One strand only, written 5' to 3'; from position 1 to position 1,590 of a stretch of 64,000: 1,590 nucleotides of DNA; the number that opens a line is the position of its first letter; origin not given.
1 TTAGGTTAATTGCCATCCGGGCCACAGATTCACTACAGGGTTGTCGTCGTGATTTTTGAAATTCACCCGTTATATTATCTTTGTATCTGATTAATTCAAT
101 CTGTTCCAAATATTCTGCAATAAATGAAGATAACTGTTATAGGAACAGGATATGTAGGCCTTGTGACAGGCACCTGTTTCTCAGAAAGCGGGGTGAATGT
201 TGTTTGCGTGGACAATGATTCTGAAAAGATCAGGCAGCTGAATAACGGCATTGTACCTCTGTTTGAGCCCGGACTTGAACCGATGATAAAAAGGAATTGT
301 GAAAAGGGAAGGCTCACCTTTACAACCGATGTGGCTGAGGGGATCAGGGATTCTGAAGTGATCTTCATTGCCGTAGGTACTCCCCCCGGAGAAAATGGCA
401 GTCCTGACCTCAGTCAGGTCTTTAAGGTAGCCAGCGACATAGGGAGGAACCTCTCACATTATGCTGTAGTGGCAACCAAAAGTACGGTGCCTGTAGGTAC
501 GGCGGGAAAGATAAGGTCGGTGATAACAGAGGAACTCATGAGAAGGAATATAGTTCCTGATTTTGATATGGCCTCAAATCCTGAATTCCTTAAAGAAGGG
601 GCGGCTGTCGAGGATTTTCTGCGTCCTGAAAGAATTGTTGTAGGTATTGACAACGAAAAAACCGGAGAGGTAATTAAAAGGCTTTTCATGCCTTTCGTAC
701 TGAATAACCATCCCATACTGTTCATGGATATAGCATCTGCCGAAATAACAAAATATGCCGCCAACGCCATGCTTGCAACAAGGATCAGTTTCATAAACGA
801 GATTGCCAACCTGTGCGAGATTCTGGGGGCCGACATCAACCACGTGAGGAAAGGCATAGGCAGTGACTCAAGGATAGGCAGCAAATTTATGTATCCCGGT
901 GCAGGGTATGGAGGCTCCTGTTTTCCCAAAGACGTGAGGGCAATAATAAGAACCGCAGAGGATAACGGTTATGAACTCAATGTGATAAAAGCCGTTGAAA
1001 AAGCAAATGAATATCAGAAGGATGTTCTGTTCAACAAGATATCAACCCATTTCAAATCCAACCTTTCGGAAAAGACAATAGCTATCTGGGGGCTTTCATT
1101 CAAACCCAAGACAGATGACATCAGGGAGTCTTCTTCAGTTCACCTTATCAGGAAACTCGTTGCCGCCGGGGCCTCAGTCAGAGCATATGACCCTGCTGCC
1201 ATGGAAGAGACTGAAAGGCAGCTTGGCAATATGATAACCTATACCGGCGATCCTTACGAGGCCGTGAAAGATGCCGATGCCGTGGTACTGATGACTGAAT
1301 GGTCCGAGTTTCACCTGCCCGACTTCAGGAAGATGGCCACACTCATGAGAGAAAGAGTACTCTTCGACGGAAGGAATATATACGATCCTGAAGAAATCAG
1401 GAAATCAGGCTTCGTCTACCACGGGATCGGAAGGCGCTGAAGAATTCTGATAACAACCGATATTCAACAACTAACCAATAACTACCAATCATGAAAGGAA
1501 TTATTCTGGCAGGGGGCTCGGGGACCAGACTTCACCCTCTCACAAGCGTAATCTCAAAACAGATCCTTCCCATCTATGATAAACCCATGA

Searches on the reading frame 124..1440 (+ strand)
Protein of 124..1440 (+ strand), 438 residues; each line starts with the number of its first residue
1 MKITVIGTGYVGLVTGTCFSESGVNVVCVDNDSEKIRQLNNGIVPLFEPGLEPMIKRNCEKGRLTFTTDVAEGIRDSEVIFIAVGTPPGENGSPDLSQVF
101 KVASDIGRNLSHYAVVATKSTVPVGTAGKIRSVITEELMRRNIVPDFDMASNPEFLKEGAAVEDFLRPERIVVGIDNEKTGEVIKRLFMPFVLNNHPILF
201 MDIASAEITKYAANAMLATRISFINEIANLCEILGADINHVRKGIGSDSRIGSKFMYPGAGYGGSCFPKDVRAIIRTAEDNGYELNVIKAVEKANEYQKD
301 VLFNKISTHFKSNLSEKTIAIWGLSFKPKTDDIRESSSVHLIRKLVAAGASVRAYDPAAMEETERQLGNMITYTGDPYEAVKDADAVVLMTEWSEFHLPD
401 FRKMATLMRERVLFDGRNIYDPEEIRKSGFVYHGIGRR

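Call 66: search_protein_families(library=pfam, proteins=[window:124-1440:+], max_evalue=0.00001)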
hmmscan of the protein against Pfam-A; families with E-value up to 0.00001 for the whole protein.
window:124-1440:+ (438 aa): 4 families
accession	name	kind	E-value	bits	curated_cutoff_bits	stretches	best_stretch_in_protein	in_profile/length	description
PF03721.20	UDPG_MGDP_dh_N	-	1.3e-63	214.5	27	1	1-187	1-187/187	UDP-glucose/GDP-mannose dehydrogenase family, NAD binding domain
PF00984.24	UDPG_MGDP_dh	-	1.1e-38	131.7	25.4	1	205-296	2-93/94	UDP-glucose/GDP-mannose dehydrogenase family, central domain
PF03720.21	UDPG_MGDP_dh_C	-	7e-35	119.9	30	1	320-422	1-103/103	UDP-glucose/GDP-mannose dehydrogenase family, UDP binding domain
PF03807.23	F420_oxidored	-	7.3e-07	30.1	21.6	0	341-396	14-72/94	NADP oxidoreductase coenzyme F420-dependent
